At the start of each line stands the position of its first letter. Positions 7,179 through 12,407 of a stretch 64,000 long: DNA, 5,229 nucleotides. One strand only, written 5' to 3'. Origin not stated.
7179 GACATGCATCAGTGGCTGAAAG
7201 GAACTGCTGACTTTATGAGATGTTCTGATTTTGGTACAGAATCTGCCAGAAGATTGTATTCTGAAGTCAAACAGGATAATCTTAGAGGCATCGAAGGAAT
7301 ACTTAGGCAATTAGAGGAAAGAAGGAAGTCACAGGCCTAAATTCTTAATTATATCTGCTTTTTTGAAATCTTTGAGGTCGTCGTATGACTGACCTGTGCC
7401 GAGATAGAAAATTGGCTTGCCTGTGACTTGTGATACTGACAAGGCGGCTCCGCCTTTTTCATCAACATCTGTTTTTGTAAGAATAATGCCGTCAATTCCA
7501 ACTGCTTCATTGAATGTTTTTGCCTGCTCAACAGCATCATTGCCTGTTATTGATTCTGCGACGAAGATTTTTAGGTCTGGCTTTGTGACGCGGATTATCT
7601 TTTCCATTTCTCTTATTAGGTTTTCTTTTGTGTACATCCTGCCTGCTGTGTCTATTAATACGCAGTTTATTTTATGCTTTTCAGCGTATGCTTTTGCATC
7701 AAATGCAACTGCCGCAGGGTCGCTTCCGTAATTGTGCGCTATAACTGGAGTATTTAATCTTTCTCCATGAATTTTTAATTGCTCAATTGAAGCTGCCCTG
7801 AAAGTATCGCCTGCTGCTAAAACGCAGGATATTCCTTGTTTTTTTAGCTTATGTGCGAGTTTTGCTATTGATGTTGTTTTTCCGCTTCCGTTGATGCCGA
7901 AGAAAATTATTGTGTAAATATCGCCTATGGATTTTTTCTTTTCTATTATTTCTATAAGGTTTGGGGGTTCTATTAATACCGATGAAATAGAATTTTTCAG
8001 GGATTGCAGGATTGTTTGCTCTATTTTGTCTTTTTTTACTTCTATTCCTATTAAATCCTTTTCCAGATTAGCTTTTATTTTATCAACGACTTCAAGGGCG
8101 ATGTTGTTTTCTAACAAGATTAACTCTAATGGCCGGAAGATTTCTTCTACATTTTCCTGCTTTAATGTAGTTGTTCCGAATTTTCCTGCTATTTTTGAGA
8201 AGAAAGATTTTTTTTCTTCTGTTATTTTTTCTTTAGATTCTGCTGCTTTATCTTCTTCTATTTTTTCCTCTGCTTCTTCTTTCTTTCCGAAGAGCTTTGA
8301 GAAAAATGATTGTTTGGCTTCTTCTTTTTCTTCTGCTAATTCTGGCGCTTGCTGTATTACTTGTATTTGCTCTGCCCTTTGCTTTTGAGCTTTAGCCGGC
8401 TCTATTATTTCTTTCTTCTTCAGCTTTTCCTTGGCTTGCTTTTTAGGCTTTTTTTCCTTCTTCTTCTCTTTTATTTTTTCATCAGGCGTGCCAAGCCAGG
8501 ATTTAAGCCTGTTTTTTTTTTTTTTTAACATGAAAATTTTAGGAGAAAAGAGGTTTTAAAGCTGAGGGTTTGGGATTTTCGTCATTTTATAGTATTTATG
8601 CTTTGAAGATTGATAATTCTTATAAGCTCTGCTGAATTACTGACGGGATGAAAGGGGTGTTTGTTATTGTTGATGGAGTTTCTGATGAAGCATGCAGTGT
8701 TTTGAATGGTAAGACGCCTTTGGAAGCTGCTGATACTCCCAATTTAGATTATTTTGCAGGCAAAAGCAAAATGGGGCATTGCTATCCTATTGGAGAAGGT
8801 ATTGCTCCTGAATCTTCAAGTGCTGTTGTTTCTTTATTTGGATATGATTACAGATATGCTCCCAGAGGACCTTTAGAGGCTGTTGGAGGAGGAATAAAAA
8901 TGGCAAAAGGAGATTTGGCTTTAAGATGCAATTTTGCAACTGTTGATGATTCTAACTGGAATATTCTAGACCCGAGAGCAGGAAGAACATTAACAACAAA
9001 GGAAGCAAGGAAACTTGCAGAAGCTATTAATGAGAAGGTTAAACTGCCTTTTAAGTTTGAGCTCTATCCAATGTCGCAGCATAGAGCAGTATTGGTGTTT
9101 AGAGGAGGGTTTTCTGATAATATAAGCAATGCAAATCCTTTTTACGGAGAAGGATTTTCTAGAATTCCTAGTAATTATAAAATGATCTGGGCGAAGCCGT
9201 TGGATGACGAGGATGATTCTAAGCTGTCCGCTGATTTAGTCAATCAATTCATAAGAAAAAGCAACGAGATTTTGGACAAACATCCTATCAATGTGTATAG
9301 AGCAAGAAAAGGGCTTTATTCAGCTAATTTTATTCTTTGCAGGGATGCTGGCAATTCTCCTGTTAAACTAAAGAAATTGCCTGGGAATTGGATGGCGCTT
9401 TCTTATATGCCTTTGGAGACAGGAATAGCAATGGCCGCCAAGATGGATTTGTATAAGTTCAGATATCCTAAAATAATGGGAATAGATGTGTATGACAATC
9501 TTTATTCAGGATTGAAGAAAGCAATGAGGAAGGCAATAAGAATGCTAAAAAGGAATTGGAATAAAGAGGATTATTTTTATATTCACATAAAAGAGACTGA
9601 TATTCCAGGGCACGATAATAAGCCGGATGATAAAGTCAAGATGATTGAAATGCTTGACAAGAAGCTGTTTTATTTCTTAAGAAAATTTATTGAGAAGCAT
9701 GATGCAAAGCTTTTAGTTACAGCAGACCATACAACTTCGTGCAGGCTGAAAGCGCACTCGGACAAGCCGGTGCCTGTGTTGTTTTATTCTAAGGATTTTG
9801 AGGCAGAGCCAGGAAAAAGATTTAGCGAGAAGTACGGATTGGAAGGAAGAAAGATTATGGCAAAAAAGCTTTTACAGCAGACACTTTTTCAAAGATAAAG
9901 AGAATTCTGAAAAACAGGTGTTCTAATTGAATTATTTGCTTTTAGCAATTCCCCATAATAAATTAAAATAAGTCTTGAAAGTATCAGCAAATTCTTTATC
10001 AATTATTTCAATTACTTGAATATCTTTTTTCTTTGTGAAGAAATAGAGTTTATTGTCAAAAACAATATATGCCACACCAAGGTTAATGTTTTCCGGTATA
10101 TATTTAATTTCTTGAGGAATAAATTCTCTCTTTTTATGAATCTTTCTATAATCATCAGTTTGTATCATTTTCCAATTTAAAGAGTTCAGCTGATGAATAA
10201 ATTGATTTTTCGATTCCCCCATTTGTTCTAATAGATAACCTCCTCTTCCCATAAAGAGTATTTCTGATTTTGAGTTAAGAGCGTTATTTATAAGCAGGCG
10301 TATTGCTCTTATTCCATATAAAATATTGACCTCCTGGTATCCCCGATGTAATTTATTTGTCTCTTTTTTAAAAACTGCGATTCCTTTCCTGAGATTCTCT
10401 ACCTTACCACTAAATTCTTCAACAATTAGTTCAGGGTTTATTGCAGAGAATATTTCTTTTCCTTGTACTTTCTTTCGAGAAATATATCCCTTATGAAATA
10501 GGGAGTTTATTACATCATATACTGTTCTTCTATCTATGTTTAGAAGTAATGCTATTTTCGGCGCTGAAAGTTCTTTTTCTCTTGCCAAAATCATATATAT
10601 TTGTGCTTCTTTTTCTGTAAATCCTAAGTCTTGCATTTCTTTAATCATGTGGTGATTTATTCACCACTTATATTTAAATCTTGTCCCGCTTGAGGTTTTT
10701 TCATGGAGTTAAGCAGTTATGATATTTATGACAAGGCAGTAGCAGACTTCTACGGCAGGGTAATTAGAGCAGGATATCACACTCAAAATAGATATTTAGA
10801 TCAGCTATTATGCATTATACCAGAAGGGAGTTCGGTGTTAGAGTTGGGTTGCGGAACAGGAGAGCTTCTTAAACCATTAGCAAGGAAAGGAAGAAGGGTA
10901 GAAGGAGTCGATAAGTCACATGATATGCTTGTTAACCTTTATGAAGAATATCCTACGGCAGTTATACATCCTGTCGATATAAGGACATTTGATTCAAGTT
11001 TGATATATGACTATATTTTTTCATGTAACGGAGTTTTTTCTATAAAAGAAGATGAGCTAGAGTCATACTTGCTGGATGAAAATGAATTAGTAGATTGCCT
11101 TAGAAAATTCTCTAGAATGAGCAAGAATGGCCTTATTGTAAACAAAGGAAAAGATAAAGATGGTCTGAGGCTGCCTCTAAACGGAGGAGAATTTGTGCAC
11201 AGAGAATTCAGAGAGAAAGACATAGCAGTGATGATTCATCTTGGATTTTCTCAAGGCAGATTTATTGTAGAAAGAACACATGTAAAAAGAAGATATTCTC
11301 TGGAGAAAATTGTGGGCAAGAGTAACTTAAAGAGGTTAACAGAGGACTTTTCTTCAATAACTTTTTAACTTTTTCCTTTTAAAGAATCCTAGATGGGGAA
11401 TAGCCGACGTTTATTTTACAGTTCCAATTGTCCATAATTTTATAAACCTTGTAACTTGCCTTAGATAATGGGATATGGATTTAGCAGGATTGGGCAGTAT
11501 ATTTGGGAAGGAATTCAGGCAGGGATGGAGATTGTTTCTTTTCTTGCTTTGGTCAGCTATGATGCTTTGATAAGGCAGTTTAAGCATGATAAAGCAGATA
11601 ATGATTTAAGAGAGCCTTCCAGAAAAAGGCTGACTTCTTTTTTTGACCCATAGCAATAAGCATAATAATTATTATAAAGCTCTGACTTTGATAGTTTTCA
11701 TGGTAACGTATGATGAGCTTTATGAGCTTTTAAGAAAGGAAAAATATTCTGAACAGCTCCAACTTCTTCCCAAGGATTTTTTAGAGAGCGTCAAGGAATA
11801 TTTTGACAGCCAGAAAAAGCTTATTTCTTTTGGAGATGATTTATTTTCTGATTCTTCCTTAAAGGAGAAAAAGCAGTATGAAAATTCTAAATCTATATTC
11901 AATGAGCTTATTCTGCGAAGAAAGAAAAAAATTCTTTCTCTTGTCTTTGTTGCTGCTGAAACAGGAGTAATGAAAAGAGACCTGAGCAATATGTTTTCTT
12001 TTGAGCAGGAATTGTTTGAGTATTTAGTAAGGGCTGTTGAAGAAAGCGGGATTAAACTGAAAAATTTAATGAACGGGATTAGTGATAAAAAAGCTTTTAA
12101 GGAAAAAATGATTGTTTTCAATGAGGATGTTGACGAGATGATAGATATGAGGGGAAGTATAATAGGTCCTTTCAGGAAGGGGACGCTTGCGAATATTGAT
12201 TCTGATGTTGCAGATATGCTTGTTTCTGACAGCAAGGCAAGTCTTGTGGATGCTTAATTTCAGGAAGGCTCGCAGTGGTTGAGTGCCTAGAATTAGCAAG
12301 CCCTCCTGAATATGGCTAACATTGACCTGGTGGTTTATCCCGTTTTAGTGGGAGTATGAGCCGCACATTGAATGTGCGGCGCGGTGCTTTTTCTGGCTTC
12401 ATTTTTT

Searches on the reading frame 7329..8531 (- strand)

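Call 15: search_protein_families(library=pfam, proteins=[window:7329-8531:-], max_evalue=0.001)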
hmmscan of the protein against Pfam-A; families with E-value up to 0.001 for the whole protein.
window:7329-8531:- (400 aa): 5 families
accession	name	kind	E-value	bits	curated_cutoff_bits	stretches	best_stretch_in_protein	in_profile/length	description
PF00448.28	SRP54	-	9.7e-71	237.9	22.7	1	207-398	3-194/196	SRP54-type protein, GTPase domain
PF02881.24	SRP54_N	-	3.8e-07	30.6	22.4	1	113-174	4-70/75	SRP54-type protein, helical bundle domain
PF13207.12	AAA_17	-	1.5e-05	25.8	27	1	211-325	1-109/136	AAA domain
PF01583.26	APS_kinase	-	0.00013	22.5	21.1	1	207-253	4-50/152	Adenylylsulphate kinase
PF13401.12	AAA_22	-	0.0008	20.2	27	0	208-306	8-101/130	AAA domain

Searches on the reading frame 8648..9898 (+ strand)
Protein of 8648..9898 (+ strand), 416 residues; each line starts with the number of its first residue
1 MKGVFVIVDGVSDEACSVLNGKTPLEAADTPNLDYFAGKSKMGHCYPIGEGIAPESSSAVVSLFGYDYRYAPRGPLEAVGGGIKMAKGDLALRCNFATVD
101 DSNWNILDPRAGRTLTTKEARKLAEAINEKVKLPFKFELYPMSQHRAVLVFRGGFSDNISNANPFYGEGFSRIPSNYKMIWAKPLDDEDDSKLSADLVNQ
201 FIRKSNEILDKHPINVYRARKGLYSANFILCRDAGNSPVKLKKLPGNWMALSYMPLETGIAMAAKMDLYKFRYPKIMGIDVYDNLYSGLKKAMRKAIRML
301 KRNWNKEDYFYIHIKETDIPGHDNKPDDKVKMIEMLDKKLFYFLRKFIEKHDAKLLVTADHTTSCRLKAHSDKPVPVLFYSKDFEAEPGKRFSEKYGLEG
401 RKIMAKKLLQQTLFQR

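Call 15: search_protein_families(library=pfam, proteins=[window:8648-9898:+], max_evalue=0.001)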
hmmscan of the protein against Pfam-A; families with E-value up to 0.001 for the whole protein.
window:8648-9898:+ (416 aa): 3 families
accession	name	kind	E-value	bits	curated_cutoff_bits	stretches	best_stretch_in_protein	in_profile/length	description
PF10143.14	PhosphMutase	-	2.9e-41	141.6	21.5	1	37-215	1-170/170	2,3-bisphosphoglycerate-independent phosphoglycerate mutase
PF01676.23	Metalloenzyme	-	1.9e-24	87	24.3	1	1-395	1-234/252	Metalloenzyme superfamily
PF00245.25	Alk_phosphatase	-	2.8e-06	27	24.4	1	284-397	235-347/423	Alkaline phosphatase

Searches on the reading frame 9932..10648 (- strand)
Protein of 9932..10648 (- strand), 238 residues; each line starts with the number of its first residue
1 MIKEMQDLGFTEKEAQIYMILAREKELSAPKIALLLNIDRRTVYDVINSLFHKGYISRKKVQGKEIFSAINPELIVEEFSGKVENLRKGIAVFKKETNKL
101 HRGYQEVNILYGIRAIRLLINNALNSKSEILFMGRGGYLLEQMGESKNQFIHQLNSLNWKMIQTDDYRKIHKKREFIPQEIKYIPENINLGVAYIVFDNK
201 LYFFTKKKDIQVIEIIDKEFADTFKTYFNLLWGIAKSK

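Call 15: search_protein_families(library=pfam, proteins=[window:9932-10648:-], max_evalue=0.001)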
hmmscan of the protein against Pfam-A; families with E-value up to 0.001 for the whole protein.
window:9932-10648:- (238 aa): 4 families
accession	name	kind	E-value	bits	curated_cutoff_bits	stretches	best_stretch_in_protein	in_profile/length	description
PF01978.25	TrmB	-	3.7e-15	56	25.6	1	5-73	1-68/68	Sugar-specific transcriptional regulator TrmB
PF08279.18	HTH_11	-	0.00024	21.3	25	1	15-54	3-43/55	HTH domain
PF03965.22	Penicillinase_R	-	0.00037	21.3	22.6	1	11-70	2-65/115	Penicillinase repressor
PF04182.18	B-block_TFIIIC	-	0.00059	20.3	22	0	32-66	24-60/73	B-block binding subunit of TFIIIC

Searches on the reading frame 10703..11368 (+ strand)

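Call 15: search_protein_families(library=pfam, proteins=[window:10703-11368:+], max_evalue=0.001)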
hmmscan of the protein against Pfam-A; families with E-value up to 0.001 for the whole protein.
window:10703-11368:+ (221 aa): 6 families
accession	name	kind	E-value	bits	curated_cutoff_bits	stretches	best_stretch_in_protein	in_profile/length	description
PF13649.12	Methyltransf_25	-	6.2e-09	36.9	27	1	45-122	1-85/97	Methyltransferase domain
PF13489.12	Methyltransf_23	-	1.2e-07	32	27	1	32-75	13-56/164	Methyltransferase domain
PF08242.18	Methyltransf_12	-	1.2e-06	29.6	30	1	46-117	1-79/98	Methyltransferase domain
PF07021.18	MetW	-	3.5e-06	27.2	21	1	35-78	7-51/193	Methionine biosynthesis protein MetW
PF08241.18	Methyltransf_11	-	1.5e-05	26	21.2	1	46-108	1-67/95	Methyltransferase domain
PF13847.12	Methyltransf_31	-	4.7e-05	23.5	27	1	41-81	3-46/145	Methyltransferase domain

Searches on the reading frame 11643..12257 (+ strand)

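Call 15: search_protein_families(library=pfam, proteins=[window:11643-12257:+], max_evalue=0.001)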
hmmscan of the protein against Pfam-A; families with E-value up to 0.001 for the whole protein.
window:11643-12257:+ (204 aa): 1 family
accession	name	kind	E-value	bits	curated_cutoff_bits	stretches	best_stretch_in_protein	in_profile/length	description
PF22090.1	Gins51_C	-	0.0007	19.8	27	0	157-201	3-47/48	Gins51, C-terminal domain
